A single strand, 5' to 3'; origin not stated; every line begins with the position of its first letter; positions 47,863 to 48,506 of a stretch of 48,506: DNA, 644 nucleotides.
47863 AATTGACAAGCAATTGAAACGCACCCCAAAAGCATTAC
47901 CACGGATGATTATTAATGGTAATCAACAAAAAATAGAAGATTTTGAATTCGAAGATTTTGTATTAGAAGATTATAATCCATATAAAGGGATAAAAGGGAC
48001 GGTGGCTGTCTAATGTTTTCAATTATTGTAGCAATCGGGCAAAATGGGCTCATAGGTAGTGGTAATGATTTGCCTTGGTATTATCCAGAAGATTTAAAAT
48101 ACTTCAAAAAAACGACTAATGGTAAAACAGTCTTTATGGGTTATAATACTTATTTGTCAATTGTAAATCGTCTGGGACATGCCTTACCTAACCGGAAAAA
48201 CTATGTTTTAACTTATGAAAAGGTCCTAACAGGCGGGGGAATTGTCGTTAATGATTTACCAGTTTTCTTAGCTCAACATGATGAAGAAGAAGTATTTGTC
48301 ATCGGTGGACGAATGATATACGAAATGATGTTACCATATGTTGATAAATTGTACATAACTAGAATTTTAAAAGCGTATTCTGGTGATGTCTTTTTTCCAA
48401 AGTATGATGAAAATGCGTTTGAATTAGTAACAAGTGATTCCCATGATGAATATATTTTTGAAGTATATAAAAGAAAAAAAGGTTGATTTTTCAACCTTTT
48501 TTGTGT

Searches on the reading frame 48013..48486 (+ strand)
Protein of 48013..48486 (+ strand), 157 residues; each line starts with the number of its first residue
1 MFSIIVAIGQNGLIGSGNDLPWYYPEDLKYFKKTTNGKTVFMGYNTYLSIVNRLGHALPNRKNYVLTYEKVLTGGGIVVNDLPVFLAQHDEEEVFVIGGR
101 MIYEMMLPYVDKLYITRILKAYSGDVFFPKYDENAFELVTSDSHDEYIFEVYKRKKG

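Call 64: find_encoding_contigs(protein=window:48013-48486:+, flank=10000, max_places=2)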
Protein window:48013-48486:+ (157 aa): 6 contigs read that carry it; 2 places shown.
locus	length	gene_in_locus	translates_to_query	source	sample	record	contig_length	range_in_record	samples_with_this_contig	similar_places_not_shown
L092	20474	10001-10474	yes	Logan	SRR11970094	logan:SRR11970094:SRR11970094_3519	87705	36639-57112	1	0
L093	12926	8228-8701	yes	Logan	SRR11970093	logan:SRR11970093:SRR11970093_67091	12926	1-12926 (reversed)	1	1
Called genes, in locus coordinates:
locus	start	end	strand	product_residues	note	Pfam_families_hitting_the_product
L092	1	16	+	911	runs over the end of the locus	PF00133:tRNA-synt_1, PF09334:tRNA-synt_1g, PF13603:tRNA-synt_1_2 (weak), PF01406:tRNA-synt_1e (weak), PF08264:Anticodon_1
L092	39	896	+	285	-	-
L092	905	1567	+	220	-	PF01791:DeoC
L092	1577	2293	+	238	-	PF01048:PNP_UDP_1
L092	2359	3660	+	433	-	PF05193:Peptidase_M16_C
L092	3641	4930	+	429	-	PF00675:Peptidase_M16, PF05193:Peptidase_M16_C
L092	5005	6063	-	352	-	PF25198:Spore_GerAC_N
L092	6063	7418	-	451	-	PF03323:GerA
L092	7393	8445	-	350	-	-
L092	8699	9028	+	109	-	PF00436:SSB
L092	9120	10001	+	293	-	PF00303:Thymidylat_synt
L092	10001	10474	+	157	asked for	PF00186:DHFR_1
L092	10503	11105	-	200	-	PF00300:His_Phos_1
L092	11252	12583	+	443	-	PF02885:Glycos_trans_3N, PF00591:Glycos_transf_3, PF07831:PYNP_C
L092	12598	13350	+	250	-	PF02308:MgtC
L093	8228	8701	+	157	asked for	PF00186:DHFR_1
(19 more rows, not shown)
